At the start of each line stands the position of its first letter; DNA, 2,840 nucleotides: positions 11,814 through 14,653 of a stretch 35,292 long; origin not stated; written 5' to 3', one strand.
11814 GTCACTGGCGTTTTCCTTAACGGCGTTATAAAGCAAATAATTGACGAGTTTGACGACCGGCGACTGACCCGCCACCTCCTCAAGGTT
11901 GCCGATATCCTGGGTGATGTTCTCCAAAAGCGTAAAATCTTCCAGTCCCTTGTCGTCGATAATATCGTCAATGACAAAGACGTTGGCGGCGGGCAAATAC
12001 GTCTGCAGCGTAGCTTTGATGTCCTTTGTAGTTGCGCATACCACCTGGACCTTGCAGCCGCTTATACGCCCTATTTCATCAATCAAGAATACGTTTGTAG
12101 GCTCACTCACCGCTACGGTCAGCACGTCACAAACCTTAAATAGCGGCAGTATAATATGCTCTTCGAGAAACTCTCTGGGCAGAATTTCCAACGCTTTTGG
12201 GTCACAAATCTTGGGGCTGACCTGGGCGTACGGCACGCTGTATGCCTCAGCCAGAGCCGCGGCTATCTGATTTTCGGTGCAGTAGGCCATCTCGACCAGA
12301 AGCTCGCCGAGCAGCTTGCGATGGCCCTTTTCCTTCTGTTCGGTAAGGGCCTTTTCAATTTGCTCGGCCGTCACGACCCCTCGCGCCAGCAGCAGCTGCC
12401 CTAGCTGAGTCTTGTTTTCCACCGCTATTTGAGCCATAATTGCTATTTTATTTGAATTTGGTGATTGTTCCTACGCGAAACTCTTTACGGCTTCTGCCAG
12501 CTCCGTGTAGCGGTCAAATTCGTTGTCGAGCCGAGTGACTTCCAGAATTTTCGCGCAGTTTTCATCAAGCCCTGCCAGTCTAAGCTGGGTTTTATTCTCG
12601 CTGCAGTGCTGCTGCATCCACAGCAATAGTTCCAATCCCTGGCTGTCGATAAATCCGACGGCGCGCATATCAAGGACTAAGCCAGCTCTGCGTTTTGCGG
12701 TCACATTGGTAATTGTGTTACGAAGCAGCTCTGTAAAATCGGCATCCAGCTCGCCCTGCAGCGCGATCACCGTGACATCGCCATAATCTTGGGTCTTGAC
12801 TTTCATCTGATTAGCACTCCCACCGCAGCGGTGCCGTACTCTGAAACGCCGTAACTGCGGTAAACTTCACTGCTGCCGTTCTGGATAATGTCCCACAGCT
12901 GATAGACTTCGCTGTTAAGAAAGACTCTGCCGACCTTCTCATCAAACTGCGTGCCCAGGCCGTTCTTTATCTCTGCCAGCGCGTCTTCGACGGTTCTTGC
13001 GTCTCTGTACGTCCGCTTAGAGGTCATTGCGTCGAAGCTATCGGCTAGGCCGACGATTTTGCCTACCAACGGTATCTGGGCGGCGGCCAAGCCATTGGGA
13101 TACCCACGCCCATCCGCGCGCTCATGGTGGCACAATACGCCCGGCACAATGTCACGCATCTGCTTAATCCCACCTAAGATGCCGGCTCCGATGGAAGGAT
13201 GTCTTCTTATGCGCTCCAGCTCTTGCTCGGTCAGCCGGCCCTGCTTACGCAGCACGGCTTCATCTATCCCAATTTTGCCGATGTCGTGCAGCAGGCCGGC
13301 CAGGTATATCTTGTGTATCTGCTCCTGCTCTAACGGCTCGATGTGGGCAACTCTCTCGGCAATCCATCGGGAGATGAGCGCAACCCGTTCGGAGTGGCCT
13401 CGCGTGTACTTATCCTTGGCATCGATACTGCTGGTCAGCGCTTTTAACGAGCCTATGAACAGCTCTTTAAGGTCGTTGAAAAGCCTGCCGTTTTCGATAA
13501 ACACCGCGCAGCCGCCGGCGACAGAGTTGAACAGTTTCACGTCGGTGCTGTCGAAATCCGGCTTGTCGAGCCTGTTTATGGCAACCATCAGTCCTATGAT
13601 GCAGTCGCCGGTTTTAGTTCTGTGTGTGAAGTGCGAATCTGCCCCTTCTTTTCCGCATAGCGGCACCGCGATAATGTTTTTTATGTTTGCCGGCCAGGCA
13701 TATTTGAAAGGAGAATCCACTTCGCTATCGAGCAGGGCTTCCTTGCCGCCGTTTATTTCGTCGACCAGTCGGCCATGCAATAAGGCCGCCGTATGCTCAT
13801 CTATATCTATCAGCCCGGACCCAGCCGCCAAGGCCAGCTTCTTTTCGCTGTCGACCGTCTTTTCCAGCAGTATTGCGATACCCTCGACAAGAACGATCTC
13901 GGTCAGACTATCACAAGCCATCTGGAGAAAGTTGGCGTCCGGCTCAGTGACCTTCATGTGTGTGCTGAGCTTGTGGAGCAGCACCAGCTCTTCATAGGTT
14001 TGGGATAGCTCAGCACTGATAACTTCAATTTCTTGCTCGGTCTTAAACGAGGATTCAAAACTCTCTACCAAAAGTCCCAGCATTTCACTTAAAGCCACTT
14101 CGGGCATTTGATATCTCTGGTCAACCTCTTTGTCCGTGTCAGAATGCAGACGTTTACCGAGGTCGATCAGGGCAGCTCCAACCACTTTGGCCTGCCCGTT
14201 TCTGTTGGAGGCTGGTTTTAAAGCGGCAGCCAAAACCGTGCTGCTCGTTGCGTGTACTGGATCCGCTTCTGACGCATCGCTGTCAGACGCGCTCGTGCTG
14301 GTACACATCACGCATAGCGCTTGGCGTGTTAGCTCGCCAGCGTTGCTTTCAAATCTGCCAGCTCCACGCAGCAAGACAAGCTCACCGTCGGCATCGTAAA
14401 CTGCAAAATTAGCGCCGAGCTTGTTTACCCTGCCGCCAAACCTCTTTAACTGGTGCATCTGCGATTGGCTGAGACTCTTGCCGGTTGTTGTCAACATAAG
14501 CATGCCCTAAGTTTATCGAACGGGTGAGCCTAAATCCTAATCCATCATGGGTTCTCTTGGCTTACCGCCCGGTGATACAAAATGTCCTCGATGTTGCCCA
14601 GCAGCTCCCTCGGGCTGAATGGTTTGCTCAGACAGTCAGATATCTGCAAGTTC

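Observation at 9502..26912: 17-kb single-strand T2SS/T4P hybrid cluster with a four-gene signalling cassette inserted between secretin and ATPase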

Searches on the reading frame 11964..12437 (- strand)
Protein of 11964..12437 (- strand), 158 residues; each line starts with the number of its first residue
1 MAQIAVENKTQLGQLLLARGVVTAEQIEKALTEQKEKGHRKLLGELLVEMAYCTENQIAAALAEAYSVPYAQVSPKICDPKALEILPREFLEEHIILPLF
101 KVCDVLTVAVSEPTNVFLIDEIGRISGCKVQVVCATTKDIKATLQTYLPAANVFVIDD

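Call 16: search_solved_structures(query=window:11964-12437:-, max_evalue=0.01, show_alignments=3)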
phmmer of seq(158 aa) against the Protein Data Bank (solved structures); distinct sequences matched with E-value up to 0.01: 16.
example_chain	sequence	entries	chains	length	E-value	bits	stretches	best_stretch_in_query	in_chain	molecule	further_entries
6f8l_G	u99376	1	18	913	2.1e-24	89.6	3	10-138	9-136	Type IV pilus assembly protein PilF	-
5zfr_A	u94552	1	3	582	1.8e-21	80.1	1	10-149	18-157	Type IV pilus biogenesis ATPase PilB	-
6olj_C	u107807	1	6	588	2.7e-20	76.2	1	10-149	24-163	Type IV pilus biogenesis ATPase PilB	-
5tsg_B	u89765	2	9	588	2.8e-20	76.2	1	10-149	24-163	Type IV pilus biogenesis ATPase PilB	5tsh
3jc8_Ba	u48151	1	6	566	1.2e-16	64.4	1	11-148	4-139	Type IV-A pilus assembly ATPase PilB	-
5htl_A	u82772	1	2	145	1.1e-11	48.4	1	10-120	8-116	MSHA biogenesis protein MshE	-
9g1w_A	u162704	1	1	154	2.3e-10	44.1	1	10-138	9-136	Type IV pilus assembly ATPase PilB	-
7lko_B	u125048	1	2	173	9.7e-10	42.1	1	25-148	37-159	Pilus biogenesis protein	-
7lkm_A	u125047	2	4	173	1.3e-08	38.4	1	25-148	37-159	Pilus biogenesis protein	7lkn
6ejf_G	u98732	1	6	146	1.1e-06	32.1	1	11-123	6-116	Type IV pilus assembly protein PilF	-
8pfa_A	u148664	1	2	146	1.2e-05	28.8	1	10-114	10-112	c-di-GMP binding domain of the ATPase enzyme PilF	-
8pdk_A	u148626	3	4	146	1.2e-05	28.8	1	10-114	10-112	c-di-GMP binding domain of the ATPase enzyme PilF | ATP-binding motif-containing protein pilF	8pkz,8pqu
9glg_A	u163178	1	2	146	1.2e-05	28.8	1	10-114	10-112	ATP-binding motif-containing protein pilF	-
6ejf_J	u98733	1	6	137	1.3e-05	28.7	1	10-114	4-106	Type IV pilus assembly protein PilF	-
8pe0_A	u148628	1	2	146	2.4e-05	27.8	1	11-114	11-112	c-di-GMP binding domain of the ATPase enzyme PilF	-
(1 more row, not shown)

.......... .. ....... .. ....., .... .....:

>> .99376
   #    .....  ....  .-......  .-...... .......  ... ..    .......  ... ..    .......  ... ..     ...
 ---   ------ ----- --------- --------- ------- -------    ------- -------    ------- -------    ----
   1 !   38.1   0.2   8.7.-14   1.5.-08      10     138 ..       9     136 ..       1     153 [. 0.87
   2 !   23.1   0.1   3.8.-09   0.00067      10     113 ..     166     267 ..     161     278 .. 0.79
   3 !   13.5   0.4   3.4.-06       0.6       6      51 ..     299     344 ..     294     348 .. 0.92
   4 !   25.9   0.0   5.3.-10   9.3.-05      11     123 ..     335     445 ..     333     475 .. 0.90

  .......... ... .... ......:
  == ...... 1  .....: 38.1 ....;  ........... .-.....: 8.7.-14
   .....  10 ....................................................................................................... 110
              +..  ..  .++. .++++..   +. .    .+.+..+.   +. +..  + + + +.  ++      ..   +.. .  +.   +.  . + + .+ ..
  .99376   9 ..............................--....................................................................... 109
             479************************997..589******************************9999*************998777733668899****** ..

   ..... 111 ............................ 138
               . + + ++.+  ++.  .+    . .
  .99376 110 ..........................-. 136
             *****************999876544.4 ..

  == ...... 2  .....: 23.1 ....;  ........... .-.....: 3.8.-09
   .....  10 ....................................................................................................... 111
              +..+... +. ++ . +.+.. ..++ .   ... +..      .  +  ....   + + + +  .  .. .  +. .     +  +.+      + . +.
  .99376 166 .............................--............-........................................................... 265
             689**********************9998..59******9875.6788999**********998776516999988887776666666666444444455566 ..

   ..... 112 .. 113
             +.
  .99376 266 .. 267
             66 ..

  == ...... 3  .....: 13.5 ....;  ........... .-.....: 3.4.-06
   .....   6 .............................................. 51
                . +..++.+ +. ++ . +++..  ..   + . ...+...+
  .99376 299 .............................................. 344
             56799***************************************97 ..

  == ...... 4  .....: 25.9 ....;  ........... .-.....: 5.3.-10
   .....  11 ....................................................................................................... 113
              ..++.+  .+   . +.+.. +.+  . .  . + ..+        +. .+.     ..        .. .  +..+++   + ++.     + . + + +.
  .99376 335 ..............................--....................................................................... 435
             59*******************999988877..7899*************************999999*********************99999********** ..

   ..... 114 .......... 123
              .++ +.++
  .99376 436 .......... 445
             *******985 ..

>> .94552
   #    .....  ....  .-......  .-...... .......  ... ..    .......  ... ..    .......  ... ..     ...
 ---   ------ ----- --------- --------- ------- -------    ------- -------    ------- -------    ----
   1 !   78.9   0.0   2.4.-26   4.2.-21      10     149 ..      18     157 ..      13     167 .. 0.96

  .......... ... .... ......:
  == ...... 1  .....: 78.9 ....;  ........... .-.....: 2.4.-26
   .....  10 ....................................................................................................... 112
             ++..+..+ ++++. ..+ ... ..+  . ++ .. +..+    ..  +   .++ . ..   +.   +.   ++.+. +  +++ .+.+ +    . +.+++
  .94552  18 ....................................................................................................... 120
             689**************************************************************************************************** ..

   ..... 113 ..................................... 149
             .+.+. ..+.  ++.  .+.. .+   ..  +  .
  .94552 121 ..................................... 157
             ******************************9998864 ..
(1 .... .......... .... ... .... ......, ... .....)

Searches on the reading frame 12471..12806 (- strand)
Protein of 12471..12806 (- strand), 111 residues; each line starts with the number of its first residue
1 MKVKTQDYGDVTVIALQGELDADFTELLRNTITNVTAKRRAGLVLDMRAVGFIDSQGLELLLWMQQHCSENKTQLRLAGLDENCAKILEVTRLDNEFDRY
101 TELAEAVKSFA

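Call 3: search_protein_families(library=pfam, proteins=[window:12471-12806:-], max_evalue=0.01)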
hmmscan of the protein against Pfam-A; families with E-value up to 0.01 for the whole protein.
window:12471-12806:- (111 aa): 2 families
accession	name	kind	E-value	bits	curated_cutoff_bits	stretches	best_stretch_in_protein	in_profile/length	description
PF01740.26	STAS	-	1.5e-16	60.5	22.6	1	4-106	3-106/106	STAS domain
PF13466.11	STAS_2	-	5.2e-11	43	29.2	1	14-94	1-80/80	STAS domain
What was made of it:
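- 12471..12806 (-): STAS-domain protein (111 aa), overlapping the HD-GYP stop codon by 4 nt. STAS 60.5 bits (call 3).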

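Call 61: search_solved_structures(query=window:12471-12806:-, max_evalue=0.01, show_alignments=2)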
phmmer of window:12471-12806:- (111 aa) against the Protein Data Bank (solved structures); distinct sequences matched with E-value up to 0.01: 8.
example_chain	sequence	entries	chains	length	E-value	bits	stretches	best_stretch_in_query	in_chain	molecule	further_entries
1sbo_A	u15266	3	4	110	3.6e-09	39.9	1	6-101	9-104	Putative anti-sigma factor antagonist TM1442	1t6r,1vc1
4hyl_A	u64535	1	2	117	8.7e-09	38.7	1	10-108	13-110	Stage II sporulation protein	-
4qtp_A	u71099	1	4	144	1.2e-05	28.6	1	5-107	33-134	Anti-sigma factor antagonist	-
8ih8_A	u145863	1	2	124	4.6e-05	26.8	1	3-70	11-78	Anti-sigma-F factor antagonist RsfB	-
1th8_B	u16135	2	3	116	0.00013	25.3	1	9-69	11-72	Anti-sigma F factor antagonist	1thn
1tid_B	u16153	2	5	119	0.00038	23.8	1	9-69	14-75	Anti-sigma F factor antagonist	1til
3t6o_A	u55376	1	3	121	0.00088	22.6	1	36-109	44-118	Sulfate transporter/antisigma-factor antagonist STAS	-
6m36_B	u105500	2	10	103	0.0056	20.1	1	7-98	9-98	Anti-sigma-B factor antagonist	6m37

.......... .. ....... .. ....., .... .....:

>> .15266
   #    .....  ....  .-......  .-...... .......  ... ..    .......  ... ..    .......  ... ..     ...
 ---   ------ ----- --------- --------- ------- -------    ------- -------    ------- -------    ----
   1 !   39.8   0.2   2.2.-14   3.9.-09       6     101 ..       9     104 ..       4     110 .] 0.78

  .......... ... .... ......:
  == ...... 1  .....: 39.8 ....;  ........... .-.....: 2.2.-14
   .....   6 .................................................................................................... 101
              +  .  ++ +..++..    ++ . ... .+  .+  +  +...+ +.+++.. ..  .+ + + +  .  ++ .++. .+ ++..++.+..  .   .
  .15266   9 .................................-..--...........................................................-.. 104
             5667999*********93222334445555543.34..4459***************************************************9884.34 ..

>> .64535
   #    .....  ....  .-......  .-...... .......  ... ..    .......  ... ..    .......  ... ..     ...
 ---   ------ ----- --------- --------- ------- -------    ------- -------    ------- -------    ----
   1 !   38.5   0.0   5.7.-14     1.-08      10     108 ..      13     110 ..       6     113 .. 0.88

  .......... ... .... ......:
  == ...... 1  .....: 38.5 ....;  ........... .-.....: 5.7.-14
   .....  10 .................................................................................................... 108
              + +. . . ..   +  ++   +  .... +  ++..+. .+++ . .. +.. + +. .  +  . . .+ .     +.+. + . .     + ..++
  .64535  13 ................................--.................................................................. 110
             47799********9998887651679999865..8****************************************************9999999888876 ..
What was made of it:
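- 12471..12806 (-): PDB matches TM1442 and SpoIIAA (call 61).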

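Call 88: search_protein_families(library=ncbifam, proteins=[window:12471-12806:-], max_evalue=0.00001)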
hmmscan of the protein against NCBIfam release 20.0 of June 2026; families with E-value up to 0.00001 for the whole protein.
window:12471-12806:- (111 aa): 3 families
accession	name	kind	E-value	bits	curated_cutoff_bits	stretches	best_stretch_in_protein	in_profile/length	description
TIGR00377.1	ant_ant_sig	superfamily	6.2e-21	74.3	53.45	1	1-102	3-105/108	anti-sigma factor antagonist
TIGR02886.1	spore_II_AA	equivalog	2.7e-10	40.2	114.75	1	6-106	4-105/106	anti-sigma F factor antagonist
NF033618.0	mlaB_1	equivalog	5.4e-07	30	90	1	13-93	11-88/94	lipid asymmetry maintenance protein MlaB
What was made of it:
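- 12471..12806 (-): TIGR00377 74.3 bits, above 53.45 (call 88).
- STAS passes the NCBIfam anti-sigma antagonist model and best matches TM1442 and SpoIIAA (calls 61, 88).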

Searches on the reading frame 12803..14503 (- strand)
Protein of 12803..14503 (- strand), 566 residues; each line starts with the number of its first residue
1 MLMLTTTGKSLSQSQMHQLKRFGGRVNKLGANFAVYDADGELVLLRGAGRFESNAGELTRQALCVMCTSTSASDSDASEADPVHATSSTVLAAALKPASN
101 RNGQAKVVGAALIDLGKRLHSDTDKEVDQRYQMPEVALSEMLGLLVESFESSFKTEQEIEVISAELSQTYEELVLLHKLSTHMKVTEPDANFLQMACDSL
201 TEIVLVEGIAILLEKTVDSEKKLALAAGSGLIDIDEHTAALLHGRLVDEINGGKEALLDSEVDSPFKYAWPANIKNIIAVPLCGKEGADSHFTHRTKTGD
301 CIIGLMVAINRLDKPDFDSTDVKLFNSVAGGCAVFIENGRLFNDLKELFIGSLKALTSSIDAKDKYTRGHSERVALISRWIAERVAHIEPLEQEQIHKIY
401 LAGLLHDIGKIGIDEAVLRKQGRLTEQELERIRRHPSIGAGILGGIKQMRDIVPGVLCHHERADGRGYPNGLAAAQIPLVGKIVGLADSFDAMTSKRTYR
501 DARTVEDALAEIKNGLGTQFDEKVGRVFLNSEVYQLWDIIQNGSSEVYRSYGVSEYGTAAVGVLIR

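Call 3: search_protein_families(library=pfam, proteins=[window:12803-14503:-], max_evalue=0.01)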
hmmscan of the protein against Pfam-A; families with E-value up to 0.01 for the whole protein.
window:12803-14503:- (566 aa): 4 families
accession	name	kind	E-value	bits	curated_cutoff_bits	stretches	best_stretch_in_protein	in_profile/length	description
PF13487.12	HD_5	-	2.9e-32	112.2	27.2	1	360-524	7-170/170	HD domain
PF01966.28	HD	-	7e-20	71.9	22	1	369-493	3-116/116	HD domain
PF08668.18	HDOD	-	2.5e-05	24.3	22.9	1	368-420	96-142/196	HDOD domain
PF13185.12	GAF_2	-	0.00078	20.1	28.6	1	192-337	7-136/136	GAF domain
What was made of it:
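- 12803..14503 (-): PAS/GAF-like N-domain, a long helix, a GAF domain and an HD-GYP phosphodiesterase. HD_5 112 bits (call 3).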

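Call 60: search_solved_structures(query=window:12803-14503:-, max_evalue=0.00001, show_alignments=1)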
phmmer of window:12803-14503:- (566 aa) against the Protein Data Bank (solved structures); distinct sequences matched with E-value up to 0.00001: 5.
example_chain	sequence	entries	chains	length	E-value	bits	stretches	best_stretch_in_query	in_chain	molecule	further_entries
5z7c_A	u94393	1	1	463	4.9e-32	114.5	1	355-522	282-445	3'3'-cGAMP-specific phosphodiesterase 3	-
4mcw_A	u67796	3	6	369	8.9e-32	113.7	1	301-537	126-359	Metal dependent phosphohydrolase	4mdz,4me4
4r8z_A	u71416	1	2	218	3.3e-22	82.1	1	346-529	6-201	Cyclic di-GMP phosphodiesterase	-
9rbz_A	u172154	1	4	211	4.7e-12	48.6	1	351-522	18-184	HD domain/sensory box protein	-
9rc0_A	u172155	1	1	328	1.5e-11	46.9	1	351-522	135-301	HD domain/sensory box protein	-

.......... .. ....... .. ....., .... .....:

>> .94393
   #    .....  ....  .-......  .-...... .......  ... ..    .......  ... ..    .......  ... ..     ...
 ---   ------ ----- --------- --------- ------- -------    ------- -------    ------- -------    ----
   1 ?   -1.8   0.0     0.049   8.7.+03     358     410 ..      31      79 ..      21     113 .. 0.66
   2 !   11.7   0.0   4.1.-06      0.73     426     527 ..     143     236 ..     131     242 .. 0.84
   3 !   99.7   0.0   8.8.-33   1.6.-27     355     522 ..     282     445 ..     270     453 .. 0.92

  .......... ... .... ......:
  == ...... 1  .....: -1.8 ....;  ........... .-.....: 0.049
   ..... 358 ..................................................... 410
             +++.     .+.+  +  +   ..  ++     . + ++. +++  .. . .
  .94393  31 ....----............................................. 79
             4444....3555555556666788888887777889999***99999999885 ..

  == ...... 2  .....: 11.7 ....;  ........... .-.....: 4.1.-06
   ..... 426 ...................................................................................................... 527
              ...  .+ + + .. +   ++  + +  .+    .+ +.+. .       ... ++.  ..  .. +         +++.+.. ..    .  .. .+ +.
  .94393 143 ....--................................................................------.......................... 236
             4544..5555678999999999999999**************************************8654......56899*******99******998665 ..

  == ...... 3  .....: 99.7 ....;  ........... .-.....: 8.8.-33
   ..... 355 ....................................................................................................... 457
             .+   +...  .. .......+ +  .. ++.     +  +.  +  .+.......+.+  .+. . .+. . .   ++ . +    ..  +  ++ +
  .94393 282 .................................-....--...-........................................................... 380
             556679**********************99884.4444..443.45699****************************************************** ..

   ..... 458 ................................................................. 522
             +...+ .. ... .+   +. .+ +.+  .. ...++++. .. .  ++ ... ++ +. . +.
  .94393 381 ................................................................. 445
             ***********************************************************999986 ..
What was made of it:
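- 12803..14503 (-): PDB matches: V-cGAP3 5z7c and PmGH 4mcw, both about 1e-32 (call 60).
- On HD-GYP phosphodiesterase: PDB matches are PmGH, PA4781 and V-cGAP3 (call 60).
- The HD-GYP is as similar to a cGAMP-specific enzyme as to c-di-GMP enzymes (call 60). The best PDB match of the HD-GYP is a cGAMP-specific phosphodiesterase (call 60).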

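Call 79: search_protein_families(library=ncbifam, proteins=[window:12803-14503:-], max_evalue=0.001)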
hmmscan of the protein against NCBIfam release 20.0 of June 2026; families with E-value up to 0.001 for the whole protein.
window:12803-14503:- (566 aa): 1 family
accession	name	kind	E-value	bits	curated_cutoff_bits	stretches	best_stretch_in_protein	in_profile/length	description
NF053512.1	nitric_RR_NosR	exception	3.9e-35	121.7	400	1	343-530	168-352/422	response regulator c-di-GMP phosphodiesterase, NosR family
